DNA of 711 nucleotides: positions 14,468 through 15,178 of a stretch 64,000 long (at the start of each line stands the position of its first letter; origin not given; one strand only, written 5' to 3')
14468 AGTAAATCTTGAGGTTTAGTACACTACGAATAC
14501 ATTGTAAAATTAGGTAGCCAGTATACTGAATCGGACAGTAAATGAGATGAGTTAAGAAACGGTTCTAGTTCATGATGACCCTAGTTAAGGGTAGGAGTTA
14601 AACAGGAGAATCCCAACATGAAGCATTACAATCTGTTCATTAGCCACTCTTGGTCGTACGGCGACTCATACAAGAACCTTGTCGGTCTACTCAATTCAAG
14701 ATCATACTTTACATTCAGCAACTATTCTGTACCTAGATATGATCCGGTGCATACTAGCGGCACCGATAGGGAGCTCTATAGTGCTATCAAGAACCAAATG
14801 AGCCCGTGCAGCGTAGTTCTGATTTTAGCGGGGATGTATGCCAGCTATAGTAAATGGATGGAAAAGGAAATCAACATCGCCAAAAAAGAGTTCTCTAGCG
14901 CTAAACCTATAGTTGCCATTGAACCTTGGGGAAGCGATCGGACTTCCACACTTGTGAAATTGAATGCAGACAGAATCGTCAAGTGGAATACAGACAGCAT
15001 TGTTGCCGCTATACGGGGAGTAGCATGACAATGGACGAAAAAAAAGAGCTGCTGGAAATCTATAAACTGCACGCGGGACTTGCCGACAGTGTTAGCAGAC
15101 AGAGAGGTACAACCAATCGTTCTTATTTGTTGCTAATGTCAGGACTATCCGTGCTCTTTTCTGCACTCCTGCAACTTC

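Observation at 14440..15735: AT-rich islet carrying a TIR-like (DUF1863/ThsB-like) gene translationally coupled to a 3-TM membrane protein: a candidate two-gene Thoeris-like abortive-infection module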

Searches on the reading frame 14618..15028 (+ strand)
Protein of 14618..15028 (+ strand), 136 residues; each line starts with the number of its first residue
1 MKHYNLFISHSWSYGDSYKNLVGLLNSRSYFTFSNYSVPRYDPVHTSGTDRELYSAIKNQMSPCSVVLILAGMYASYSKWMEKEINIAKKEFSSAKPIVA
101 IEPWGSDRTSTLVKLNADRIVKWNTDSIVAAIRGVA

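Call 4: search_protein_families(library=pfam, proteins=[window:14618-15028:+], max_evalue=1)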
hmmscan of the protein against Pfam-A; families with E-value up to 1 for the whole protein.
window:14618-15028:+ (136 aa): 3 families
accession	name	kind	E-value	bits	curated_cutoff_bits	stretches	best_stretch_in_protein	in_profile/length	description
PF08937.16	ThsB_TIR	-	5.5e-15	56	21.2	1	7-106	1-98/100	Thoeris protein ThsB, TIR-like domain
PF10321.15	7TM_GPCR_Srt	-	0.0088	15.5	23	1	29-94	170-235/313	Serpentine type 7TM GPCR chemoreceptor Srt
PF13676.11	TIR_2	-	0.063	14.2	28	1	7-96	2-83/122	TIR domain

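Call 5: search_protein_families(library=padloc, proteins=[window:14618-15028:+], max_evalue=1)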
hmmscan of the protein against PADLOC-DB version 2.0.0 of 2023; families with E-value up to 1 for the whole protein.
window:14618-15028:+ (136 aa): 9 families
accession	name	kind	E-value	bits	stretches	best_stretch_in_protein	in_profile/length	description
PDLC00418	ThsB1|ThsB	-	4.9e-09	34.2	1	3-135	4-134/155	TIR-like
PDLC00423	ThsB1|ThsB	-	2.3e-05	22.2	1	4-90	36-119/190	TIR-like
PDLC00433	ThsB1|ThsB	-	5.4e-05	21.3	1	48-101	44-94/164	TIR-like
PDLC00426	ThsB1|ThsB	-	0.00016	19.1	1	2-103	236-333/352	TIR-like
PDLC04688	PDC-M50B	-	0.00019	19.7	1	48-89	48-89/162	-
PDLC00431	ThsB1|ThsB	-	0.00032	19.2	1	48-90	47-89/162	TIR-like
PDLC00422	ThsB1|ThsB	-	0.0014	16.2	1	2-85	39-120/194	TIR-like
PDLC00436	ThsB1|ThsB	-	0.0017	15.9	1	5-96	37-124/183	TIR-like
PDLC00419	ThsB1|ThsB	-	0.032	12.1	1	5-90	29-110/165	TIR-like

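Call 6: search_protein_families(library=ncbifam, proteins=[window:14618-15028:+], max_evalue=1)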
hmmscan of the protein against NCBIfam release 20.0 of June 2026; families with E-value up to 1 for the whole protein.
window:14618-15028:+ (136 aa): 0 families

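Call 9: search_solved_structures(query=window:14618-15028:+, max_evalue=10, show_alignments=3)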
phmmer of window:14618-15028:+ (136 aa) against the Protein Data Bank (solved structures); distinct sequences matched with E-value up to 10: 2.
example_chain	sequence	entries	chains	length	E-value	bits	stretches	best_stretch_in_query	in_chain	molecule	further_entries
1eiw_A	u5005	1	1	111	0.0095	19.2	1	64-131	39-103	HYPOTHETICAL PROTEIN MTH538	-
6vg7_A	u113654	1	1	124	1.4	12.2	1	48-110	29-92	De novo designed protein RO2_25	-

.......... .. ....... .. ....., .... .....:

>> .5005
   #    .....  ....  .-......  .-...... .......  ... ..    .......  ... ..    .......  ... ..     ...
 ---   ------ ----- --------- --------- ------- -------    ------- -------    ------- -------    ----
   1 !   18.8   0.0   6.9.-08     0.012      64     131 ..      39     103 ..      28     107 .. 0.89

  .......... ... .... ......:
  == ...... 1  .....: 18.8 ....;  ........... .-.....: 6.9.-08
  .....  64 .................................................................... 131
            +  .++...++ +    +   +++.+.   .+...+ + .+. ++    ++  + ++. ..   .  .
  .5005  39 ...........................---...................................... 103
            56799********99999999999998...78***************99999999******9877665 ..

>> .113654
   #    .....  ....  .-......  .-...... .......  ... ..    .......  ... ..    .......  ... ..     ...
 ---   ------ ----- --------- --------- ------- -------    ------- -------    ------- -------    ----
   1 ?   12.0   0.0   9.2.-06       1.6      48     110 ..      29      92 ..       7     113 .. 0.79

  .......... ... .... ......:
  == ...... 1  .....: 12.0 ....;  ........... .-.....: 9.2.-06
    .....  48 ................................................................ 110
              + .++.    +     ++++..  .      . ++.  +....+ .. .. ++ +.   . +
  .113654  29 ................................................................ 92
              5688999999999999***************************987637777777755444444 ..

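Call 86: list_cluster_members(proteins=[P0001, window:14618-15028:+, window:15739-16161:-, window:17006-17602:-])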
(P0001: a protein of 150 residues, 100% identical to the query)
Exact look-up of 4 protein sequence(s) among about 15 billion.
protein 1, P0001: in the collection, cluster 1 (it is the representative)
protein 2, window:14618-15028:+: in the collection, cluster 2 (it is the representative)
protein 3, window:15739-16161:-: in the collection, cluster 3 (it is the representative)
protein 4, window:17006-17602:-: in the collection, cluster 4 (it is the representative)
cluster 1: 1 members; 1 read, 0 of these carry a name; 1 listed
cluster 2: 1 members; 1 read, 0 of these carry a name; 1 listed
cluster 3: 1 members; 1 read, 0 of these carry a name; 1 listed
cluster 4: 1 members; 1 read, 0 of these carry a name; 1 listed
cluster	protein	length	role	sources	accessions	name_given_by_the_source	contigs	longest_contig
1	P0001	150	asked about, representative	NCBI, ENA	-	-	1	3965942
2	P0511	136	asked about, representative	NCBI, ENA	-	-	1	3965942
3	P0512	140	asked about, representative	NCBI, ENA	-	-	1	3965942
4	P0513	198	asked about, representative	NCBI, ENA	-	-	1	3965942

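Call 89: search_protein_families(library=phrogs, proteins=[window:14618-15028:+], max_evalue=0.01)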
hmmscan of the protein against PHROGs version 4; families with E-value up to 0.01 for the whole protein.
window:14618-15028:+ (136 aa): 1 family
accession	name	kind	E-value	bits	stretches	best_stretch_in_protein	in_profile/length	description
phrog_6988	-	unknown function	1.7e-40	139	1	1-134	1-134/135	-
